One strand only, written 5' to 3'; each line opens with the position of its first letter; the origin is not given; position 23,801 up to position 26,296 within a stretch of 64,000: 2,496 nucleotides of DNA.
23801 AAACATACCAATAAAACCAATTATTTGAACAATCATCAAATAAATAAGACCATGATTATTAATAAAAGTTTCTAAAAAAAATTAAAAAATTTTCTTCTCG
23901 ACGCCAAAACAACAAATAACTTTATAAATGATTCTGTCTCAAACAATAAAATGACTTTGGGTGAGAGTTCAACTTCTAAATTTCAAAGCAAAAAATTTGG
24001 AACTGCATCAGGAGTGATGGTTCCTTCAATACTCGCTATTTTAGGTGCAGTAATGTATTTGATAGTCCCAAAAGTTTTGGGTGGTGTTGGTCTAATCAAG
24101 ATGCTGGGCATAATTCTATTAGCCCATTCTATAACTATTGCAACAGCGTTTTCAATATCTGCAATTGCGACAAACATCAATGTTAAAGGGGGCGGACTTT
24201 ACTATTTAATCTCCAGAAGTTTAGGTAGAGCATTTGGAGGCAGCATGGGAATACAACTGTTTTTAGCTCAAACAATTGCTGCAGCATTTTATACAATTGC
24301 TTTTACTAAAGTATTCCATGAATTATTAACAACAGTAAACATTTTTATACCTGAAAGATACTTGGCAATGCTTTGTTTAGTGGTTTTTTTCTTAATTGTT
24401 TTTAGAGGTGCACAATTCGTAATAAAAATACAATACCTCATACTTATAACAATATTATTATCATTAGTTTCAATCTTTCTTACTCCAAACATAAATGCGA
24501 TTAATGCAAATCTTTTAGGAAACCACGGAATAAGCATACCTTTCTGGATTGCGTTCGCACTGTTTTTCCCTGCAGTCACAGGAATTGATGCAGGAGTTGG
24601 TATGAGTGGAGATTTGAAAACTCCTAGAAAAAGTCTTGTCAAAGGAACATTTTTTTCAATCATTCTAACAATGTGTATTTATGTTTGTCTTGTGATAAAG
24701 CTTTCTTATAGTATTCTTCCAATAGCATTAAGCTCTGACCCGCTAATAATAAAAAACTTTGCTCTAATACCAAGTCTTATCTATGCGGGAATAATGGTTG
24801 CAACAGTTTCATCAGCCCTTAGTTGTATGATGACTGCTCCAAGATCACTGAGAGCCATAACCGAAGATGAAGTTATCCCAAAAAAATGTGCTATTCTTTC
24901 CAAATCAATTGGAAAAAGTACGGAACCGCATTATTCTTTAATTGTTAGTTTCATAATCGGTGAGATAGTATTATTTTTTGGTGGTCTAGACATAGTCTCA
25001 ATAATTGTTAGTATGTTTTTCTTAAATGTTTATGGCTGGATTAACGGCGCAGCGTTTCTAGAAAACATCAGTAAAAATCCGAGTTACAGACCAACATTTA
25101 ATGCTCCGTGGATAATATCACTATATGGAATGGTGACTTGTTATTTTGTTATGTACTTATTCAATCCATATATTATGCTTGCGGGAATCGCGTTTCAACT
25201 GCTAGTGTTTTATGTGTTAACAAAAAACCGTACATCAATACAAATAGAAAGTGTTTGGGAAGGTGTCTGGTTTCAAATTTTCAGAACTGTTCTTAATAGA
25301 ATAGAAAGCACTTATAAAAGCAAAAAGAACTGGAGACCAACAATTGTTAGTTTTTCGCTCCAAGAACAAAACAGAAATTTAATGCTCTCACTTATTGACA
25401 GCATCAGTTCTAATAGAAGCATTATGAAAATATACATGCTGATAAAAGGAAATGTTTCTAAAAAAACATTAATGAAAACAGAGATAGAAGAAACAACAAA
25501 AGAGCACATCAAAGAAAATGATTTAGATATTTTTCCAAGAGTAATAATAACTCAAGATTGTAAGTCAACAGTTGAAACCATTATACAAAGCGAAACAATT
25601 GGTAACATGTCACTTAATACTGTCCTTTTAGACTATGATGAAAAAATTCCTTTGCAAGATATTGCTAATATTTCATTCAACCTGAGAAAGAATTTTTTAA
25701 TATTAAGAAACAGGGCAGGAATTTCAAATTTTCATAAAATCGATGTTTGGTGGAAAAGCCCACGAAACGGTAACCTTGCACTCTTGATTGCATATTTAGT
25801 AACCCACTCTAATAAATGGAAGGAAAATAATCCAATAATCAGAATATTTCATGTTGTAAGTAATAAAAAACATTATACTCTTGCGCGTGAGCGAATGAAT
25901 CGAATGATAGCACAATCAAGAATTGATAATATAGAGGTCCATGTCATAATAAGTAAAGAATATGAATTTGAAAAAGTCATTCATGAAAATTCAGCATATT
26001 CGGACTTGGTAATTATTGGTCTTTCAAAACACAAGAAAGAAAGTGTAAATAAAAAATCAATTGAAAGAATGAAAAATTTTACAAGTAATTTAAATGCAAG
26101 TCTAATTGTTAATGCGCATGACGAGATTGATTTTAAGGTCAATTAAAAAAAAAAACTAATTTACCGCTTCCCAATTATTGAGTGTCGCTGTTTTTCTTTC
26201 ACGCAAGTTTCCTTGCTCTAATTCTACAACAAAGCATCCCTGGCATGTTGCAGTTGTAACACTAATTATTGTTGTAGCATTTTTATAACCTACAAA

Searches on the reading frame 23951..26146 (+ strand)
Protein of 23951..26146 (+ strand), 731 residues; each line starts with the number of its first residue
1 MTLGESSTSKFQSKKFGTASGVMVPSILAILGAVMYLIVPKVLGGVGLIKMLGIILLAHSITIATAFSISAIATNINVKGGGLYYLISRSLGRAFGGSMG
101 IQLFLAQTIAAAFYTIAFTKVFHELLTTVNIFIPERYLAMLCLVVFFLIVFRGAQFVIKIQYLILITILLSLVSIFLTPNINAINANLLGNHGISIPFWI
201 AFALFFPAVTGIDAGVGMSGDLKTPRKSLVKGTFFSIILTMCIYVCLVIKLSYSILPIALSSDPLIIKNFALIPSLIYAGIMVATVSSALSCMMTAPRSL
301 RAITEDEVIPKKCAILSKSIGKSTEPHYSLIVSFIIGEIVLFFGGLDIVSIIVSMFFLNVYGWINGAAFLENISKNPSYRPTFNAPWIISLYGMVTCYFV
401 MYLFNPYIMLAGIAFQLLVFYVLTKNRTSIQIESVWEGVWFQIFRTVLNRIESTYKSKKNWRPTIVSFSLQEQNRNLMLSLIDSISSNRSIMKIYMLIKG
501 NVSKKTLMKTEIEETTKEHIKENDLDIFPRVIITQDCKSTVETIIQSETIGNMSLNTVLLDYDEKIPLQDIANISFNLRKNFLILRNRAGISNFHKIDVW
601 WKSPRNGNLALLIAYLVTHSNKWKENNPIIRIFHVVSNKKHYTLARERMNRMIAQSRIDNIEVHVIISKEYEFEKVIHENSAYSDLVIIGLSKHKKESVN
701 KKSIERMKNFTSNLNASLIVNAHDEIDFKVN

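Call 19: find_encoding_contigs(protein=window:23951-26146:+, flank=10000, max_places=2)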
Protein window:23951-26146:+ (731 aa): 7 contigs read that carry it; 2 places shown.
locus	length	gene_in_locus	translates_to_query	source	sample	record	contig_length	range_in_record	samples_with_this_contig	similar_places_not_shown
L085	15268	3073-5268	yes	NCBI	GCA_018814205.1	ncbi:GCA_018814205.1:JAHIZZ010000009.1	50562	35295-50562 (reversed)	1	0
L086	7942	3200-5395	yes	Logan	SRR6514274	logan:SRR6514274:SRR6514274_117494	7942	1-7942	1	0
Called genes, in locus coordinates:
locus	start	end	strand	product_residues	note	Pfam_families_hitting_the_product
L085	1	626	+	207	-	?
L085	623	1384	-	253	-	-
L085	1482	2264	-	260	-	PF01791:DeoC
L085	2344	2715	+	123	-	PF01909:NTP_transf_2, PF18765:Polbeta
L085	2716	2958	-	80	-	PF26604:CBU_0592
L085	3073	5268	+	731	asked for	PF00324:AA_permease, PF03522:SLC12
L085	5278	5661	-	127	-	-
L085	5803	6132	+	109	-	-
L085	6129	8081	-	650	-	PF00270:DEAD (faint), PF04851:ResIII, PF17757:UvrB_inter, PF27431:UvrB_3rd, PF00271:Helicase_C, PF12344:UvrB, PF02151:UVR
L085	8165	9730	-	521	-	PF01541:GIY-YIG, PF27096:UvrC_M, PF02151:UVR (weak), PF22920:UvrC_RNaseH, PF08459:UvrC_RNaseH_dom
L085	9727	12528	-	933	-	PF00005:ABC_tran (faint), PF02463:SMC_N (faint), PF06745:ATPase (faint), PF13191:AAA_16 (faint), PF13238:AAA_18 (faint), PF13304:AAA_21 (faint), PF17760:UvrA_inter, PF17755:UvrA_DNA-bind, +4 more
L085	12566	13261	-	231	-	PF01479:S4, PF00849:PseudoU_synth_2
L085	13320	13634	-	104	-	PF08264:Anticodon_1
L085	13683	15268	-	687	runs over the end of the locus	PF00133:tRNA-synt_1, PF01406:tRNA-synt_1e (faint), PF09334:tRNA-synt_1g, PF08264:Anticodon_1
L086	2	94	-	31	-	?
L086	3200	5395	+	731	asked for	PF00324:AA_permease, PF03522:SLC12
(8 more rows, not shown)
